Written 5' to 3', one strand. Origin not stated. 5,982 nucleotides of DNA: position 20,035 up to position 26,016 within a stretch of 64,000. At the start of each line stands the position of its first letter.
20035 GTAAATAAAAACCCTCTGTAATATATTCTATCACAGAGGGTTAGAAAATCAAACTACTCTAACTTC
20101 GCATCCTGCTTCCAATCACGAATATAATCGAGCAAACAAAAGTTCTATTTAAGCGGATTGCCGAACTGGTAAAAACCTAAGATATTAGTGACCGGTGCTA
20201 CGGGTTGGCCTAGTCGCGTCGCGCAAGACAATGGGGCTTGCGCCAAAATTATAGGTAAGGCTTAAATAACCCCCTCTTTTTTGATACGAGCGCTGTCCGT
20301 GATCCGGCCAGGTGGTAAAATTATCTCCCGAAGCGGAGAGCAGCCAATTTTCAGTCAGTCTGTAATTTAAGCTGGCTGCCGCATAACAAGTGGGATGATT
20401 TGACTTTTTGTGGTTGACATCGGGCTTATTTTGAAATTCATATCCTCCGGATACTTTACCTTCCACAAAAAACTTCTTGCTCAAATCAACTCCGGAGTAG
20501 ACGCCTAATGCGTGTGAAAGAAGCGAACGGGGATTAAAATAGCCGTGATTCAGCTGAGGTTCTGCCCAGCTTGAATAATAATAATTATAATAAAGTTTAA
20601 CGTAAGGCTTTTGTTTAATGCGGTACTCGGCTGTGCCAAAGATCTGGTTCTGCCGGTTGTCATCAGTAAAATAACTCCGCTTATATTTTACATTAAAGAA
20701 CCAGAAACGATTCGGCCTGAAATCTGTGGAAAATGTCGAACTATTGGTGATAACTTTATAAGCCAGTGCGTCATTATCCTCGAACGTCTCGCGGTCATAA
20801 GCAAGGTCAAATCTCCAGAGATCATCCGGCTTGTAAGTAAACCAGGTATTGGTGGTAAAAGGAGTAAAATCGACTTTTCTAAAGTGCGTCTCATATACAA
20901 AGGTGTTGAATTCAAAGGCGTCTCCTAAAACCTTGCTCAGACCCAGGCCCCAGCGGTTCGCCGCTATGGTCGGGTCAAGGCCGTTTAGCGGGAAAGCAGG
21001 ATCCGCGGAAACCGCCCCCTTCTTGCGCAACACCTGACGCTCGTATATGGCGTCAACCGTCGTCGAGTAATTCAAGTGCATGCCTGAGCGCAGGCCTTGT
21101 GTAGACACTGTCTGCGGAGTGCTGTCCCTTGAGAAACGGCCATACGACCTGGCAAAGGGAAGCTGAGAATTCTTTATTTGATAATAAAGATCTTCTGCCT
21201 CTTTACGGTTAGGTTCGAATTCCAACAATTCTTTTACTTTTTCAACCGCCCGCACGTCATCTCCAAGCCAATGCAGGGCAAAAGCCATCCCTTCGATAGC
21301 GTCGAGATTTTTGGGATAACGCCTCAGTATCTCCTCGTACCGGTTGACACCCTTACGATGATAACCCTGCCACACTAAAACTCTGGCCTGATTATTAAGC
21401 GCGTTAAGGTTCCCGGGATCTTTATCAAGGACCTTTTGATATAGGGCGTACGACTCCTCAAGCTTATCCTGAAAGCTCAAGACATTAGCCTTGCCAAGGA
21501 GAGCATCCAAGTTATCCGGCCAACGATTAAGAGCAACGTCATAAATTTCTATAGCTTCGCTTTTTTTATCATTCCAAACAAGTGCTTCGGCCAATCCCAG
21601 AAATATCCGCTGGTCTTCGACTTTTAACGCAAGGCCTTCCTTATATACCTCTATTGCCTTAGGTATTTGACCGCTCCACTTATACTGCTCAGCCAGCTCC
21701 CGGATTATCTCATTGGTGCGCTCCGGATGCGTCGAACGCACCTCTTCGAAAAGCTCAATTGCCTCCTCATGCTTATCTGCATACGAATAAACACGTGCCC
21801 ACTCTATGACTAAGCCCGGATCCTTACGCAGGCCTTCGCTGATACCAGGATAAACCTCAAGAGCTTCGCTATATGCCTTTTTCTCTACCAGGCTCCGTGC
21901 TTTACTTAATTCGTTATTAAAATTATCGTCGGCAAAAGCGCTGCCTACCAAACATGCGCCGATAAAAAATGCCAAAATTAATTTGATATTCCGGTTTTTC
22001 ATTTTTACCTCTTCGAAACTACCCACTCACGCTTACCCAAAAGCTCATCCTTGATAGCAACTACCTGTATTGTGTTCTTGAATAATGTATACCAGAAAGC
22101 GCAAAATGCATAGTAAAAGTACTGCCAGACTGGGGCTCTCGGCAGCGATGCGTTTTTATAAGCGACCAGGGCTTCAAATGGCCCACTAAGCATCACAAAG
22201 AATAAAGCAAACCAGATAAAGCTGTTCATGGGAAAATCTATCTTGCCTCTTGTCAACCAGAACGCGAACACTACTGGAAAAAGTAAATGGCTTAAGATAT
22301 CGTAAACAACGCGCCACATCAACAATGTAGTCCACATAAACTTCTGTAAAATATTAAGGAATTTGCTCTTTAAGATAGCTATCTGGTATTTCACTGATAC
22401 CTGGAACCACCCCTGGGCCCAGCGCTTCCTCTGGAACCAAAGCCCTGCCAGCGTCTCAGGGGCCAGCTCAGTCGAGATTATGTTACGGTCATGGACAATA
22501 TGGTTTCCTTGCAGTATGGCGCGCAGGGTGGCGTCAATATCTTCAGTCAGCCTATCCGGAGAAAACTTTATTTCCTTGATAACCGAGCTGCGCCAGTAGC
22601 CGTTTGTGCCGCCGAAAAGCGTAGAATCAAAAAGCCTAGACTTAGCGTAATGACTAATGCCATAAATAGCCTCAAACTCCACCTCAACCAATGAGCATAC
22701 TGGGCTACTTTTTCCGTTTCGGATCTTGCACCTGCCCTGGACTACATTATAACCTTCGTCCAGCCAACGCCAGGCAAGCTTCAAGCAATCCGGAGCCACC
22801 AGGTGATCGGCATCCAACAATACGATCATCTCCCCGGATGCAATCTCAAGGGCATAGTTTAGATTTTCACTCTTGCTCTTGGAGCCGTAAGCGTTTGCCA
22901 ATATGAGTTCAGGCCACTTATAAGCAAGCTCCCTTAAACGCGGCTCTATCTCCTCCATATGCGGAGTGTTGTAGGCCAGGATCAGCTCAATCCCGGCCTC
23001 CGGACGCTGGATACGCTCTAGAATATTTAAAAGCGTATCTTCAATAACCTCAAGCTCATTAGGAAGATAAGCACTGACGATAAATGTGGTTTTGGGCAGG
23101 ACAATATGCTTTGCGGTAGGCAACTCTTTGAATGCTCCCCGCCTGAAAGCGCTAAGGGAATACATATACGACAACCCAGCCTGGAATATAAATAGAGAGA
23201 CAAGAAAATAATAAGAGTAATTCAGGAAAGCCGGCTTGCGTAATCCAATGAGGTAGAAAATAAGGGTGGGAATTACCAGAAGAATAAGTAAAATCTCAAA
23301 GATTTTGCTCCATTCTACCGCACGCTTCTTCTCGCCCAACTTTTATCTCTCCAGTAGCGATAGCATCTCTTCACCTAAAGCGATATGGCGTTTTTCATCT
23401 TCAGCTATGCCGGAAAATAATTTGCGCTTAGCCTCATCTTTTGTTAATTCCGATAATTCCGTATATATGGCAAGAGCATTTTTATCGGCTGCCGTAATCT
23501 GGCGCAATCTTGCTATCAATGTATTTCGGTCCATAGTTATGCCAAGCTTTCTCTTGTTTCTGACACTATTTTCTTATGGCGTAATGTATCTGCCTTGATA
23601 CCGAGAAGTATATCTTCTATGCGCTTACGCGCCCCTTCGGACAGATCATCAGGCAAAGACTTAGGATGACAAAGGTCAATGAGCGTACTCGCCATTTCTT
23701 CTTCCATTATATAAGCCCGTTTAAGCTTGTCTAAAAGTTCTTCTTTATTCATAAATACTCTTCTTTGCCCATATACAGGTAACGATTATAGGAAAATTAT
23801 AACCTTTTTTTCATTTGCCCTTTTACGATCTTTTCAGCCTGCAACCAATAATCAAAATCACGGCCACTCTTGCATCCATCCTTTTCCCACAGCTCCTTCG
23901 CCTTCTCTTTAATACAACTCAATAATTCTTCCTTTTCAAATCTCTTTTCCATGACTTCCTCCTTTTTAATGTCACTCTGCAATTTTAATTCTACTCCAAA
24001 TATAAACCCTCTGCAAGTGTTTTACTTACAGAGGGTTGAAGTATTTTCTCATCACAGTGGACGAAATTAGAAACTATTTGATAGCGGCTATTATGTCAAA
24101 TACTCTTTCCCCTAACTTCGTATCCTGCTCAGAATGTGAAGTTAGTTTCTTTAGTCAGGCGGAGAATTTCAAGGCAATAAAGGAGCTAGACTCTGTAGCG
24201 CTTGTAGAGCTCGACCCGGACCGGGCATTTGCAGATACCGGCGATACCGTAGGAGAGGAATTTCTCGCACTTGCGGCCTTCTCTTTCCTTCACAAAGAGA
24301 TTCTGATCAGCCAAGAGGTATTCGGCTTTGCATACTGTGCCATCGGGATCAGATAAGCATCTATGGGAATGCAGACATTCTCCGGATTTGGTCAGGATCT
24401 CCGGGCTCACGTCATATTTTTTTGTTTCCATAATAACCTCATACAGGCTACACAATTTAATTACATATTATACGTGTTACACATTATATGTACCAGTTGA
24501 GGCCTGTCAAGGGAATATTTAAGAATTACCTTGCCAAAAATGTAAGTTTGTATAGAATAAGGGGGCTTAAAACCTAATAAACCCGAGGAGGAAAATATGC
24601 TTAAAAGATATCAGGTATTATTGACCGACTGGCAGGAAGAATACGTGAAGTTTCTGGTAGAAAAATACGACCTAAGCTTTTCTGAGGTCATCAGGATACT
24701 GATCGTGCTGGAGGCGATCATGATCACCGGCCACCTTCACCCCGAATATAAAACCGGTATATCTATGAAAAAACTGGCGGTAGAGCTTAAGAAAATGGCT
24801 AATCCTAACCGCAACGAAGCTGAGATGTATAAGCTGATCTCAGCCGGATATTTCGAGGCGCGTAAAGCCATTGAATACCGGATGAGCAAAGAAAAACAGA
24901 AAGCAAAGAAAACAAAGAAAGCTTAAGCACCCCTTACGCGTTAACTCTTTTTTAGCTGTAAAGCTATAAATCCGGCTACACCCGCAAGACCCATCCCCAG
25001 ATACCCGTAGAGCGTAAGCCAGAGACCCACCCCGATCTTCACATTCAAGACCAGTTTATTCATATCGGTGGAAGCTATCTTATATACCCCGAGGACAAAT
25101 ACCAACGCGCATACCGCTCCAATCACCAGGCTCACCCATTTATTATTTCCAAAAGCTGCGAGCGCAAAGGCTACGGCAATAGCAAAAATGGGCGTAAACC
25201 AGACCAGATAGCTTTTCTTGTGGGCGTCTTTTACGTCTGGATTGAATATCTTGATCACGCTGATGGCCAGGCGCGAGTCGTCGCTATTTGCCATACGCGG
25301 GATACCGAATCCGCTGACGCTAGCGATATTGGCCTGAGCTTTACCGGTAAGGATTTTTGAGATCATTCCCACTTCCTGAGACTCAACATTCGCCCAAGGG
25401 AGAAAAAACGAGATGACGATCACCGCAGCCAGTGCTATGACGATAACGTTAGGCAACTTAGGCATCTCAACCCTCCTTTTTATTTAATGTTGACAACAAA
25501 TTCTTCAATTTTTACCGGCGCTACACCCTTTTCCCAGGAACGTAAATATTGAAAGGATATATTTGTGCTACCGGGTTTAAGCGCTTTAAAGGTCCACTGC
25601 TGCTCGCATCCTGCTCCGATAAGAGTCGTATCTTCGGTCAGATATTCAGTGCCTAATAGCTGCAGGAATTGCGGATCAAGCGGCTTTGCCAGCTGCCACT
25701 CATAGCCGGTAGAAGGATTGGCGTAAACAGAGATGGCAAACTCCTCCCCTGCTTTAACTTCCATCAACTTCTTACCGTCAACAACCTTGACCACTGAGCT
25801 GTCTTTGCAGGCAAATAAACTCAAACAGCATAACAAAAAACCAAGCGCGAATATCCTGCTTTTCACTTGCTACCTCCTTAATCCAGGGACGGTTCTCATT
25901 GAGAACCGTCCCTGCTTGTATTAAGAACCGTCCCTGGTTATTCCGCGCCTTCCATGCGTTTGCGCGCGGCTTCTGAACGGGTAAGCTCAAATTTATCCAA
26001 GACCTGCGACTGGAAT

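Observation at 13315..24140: Five copies of a promoter + hairpin cassette drive unrelated secreted-protein genes; stems show compensatory changes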

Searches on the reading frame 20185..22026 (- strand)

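Call 15: search_protein_families(library=pfam, proteins=[window:20185-22026:-], max_evalue=0.01)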
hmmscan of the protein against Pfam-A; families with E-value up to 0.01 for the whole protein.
window:20185-22026:- (613 aa): 15 families
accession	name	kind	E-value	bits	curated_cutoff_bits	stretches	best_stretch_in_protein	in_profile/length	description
PF14559.12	TPR_19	-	6.7e-18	65.2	25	2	157-206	9-58/68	Tetratricopeptide repeat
PF13428.12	TPR_14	-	4.2e-16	58.3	23.5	1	142-181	4-43/44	Tetratricopeptide repeat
PF07719.23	TPR_2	-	1.8e-13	49.9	27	0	175-206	3-34/34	Tetratricopeptide repeat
PF13174.12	TPR_6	-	5.7e-11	42.7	26.3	0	143-171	4-32/33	Tetratricopeptide repeat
PF00515.34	TPR_1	-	1.3e-09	37.9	27.8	0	174-206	2-34/34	Tetratricopeptide repeat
PF13432.12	TPR_16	-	3.5e-09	37.4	32.7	0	144-206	2-64/65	Tetratricopeptide repeat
PF24575.1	TPR_Slam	-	3.2e-08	34.4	35.2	0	163-241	5-81/104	Surface lipoprotein assembly modifier, N-terminal TPR repeats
PF13424.12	TPR_12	-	4.7e-08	33.5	30.1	0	189-238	26-76/77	Tetratricopeptide repeat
PF13431.12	TPR_17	-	5.5e-08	32.9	24.4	0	195-217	1-23/34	Tetratricopeptide repeat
PF23914.1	TPR_CcmH_CycH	-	2.4e-06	27.9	42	2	145-240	56-154/158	Cytochrome c-type biogenesis protein H TPR domain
PF13414.12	TPR_11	-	3.2e-06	27.2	26.8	0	118-149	7-38/42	TPR repeat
PF13176.12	TPR_7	-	5.2e-05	23.4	27.9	0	77-95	6-24/36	Tetratricopeptide repeat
PF21197.3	PgaA_barrel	-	6.8e-05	22.6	27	1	397-509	100-213/294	PgaA membrane beta barrel domain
PF12895.13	ANAPC3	-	0.00019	22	27.2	0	33-95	20-81/82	Anaphase-promoting complex, cyclosome, subunit 3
PF25062.1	ARM_TT21_N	-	0.00074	19.8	40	1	119-218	114-213/222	Tetratricopeptide repeat protein 21 N-terminal ARM repeat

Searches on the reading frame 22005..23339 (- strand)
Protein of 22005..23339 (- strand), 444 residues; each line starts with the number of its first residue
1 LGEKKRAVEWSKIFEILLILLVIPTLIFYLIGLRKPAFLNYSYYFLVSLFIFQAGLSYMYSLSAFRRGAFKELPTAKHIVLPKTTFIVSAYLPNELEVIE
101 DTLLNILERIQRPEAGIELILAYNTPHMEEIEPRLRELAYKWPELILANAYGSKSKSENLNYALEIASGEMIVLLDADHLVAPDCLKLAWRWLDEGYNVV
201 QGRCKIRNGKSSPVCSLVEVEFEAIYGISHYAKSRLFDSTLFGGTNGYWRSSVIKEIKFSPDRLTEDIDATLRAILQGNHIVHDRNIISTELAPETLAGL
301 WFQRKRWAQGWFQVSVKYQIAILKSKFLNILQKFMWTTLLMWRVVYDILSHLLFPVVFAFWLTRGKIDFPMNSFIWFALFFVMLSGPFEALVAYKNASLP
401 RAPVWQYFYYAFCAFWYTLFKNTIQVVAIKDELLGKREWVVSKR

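Call 15: search_protein_families(library=pfam, proteins=[window:22005-23339:-], max_evalue=0.01)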
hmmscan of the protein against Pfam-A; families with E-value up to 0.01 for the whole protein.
window:22005-23339:- (444 aa): 3 families
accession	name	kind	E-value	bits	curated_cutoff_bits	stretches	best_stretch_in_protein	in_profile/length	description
PF13641.12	Glyco_tranf_2_3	-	1.9e-18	67.7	27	1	82-310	1-230/230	Glycosyltransferase like family 2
PF13632.12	Glyco_trans_2_3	-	3.3e-17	63.4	27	1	172-383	2-192/198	Glycosyl transferase family group 2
PF00535.33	Glycos_transf_2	-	4e-11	43.6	23.3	1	94-212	8-123/168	Glycosyl transferase family 2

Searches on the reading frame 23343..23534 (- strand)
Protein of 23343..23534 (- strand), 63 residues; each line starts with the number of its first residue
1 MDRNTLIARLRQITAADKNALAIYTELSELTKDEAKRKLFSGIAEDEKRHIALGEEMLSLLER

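Call 14: search_protein_families(library=pfam, proteins=[window:23343-23534:-], max_evalue=0.01)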
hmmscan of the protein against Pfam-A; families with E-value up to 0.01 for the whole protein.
window:23343-23534:- (63 aa): 1 family
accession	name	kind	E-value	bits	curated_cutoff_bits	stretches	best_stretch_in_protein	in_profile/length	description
PF02915.23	Rubrerythrin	-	0.0012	19.7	22.8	1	19-58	12-53/137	Rubrerythrin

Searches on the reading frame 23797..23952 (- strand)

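Call 15: search_protein_families(library=pfam, proteins=[window:23797-23952:-], max_evalue=0.01)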
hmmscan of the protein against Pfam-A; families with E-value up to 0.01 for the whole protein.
window:23797-23952:- (51 aa): 1 family
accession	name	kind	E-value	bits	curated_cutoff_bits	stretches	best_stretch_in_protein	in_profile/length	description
PF11154.13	DUF2934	-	1.2e-11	44.4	22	1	14-43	6-35/37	Protein of unknown function (DUF2934)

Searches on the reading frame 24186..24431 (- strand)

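Call 86: search_protein_families(library=pfam, proteins=[window:24186-24431:-], max_evalue=1)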
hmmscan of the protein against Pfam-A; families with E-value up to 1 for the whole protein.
window:24186-24431:- (81 aa): 2 families
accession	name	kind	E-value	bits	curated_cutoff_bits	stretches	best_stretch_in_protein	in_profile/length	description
PF01683.23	EB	-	0.09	13.3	24.3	0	17-36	20-36/52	EB module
PF00008.33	EGF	-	0.78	10.5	21.5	0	17-35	4-23/32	EGF-like domain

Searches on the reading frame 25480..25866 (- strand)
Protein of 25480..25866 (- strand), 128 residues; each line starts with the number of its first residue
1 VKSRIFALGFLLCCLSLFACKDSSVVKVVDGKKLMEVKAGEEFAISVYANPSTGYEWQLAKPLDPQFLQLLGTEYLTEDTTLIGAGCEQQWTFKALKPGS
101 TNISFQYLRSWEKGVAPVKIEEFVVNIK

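Call 14: search_protein_families(library=pfam, proteins=[window:25480-25866:-], max_evalue=0.01)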
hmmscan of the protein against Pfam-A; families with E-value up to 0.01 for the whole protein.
window:25480-25866:- (128 aa): 1 family
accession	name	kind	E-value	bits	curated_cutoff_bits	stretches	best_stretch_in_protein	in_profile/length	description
PF09394.16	Inhibitor_I42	-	6.6e-27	94.1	27.2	1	37-125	2-89/91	Chagasin family peptidase inhibitor I42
